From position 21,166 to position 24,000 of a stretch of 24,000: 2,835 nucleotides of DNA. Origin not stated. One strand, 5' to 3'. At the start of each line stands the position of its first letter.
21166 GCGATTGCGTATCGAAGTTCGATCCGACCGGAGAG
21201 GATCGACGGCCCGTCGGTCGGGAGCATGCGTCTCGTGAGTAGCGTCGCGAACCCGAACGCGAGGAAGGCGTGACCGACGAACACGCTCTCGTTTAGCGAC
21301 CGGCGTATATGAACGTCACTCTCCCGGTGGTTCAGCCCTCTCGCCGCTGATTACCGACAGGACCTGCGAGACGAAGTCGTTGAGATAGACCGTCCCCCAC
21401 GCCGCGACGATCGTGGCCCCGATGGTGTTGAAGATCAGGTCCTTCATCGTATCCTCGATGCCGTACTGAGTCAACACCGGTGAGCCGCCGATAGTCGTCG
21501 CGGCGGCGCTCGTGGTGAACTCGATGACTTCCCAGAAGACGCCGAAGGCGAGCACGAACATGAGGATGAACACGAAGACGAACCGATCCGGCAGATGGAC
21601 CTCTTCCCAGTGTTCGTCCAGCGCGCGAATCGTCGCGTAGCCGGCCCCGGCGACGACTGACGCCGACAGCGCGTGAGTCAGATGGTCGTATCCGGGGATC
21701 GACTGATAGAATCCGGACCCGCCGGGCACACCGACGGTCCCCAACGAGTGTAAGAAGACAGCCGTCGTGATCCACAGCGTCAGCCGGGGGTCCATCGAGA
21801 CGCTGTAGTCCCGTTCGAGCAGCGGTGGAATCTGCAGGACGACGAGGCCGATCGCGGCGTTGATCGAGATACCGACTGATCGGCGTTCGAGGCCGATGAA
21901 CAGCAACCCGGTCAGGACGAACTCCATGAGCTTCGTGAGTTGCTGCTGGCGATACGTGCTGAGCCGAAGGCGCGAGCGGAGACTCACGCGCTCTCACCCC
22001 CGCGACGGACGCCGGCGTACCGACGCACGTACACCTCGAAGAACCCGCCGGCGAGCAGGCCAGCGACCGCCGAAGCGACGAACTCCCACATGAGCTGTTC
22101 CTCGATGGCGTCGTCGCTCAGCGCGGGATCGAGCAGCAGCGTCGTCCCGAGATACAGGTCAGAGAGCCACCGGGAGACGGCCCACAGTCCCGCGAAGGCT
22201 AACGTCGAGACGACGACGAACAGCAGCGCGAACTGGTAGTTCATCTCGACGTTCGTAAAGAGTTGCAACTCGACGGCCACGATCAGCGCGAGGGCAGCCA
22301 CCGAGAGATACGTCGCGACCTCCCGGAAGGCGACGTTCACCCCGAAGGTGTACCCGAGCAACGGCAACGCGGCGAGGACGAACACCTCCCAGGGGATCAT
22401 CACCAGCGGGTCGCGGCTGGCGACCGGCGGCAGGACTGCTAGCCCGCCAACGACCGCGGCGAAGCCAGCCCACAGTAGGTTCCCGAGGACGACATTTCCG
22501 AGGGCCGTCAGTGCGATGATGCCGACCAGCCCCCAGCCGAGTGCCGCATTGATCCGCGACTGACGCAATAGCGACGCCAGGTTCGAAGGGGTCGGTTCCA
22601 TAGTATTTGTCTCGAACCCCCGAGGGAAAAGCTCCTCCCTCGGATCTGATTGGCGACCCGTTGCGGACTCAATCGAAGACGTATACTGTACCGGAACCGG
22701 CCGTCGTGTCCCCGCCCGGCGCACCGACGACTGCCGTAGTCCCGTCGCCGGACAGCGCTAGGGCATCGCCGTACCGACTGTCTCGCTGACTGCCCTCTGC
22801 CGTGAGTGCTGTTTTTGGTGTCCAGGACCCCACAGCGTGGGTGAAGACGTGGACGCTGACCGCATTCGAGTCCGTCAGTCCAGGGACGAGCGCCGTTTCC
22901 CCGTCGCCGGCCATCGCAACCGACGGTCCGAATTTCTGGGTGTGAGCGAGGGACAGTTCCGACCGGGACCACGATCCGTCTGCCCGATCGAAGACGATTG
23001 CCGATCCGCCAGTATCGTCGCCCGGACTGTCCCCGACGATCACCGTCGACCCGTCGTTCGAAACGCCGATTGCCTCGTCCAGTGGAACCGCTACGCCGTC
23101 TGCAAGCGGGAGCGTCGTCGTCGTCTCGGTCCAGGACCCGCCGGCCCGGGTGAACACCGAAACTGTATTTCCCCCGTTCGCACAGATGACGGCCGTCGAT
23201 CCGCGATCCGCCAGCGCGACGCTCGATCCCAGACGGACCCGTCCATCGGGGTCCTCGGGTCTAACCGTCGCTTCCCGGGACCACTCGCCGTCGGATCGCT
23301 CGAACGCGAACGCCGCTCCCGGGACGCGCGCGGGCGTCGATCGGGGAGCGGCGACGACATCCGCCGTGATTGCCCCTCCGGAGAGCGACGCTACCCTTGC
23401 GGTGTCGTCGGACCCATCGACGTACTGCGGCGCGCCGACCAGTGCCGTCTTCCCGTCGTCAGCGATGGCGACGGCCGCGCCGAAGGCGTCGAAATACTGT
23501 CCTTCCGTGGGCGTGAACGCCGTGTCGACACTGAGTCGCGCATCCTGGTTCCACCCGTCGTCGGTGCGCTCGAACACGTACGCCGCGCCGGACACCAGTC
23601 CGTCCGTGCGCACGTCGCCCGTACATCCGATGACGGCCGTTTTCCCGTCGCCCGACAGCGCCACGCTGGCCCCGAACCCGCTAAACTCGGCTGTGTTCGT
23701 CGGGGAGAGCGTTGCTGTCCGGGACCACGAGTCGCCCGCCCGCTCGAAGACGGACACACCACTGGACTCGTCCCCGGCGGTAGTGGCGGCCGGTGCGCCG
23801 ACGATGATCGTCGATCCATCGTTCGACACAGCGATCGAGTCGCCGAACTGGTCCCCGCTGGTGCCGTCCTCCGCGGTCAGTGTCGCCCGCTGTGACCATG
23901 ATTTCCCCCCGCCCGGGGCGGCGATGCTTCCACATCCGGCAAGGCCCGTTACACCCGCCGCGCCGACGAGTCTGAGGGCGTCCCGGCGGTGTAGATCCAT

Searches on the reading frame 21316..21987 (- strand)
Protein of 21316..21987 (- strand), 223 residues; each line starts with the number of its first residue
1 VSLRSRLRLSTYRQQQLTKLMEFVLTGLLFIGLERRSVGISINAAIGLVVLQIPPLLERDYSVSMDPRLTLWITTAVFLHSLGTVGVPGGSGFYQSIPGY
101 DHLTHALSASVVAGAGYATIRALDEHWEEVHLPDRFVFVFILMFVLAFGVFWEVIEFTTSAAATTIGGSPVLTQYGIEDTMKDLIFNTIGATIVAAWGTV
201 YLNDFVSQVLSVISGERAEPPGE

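Call 50: search_protein_families(library=pfam, proteins=[window:21316-21987:-])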
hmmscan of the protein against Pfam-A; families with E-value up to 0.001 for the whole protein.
window:21316-21987:- (223 aa): 1 family
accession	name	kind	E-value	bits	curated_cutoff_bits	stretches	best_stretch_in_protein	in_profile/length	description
PF09997.14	DUF2238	-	2.9e-05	24.4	26.4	1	100-186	59-139/140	Predicted membrane protein (DUF2238)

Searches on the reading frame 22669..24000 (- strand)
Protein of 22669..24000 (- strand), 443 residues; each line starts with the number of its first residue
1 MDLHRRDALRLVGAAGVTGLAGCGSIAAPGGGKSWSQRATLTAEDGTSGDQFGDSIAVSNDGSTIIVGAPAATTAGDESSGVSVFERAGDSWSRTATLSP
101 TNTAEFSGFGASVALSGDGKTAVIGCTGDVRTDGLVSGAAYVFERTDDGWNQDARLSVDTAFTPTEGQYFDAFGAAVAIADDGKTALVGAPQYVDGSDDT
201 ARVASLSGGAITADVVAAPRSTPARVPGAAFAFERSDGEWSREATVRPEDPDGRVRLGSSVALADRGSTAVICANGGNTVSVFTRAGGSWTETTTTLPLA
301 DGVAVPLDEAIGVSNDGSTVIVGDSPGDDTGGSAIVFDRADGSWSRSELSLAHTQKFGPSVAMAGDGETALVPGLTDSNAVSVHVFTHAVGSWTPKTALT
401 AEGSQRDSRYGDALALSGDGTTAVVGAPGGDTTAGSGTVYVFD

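Call 50: search_protein_families(library=pfam, proteins=[window:22669-24000:-])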
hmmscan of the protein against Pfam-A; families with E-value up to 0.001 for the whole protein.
window:22669-24000:- (443 aa): 1 family
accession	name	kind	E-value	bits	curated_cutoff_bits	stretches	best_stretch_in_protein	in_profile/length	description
PF14312.12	FG-GAP_2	-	8.6e-40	135.1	23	3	35-85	1-49/49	FG-GAP repeat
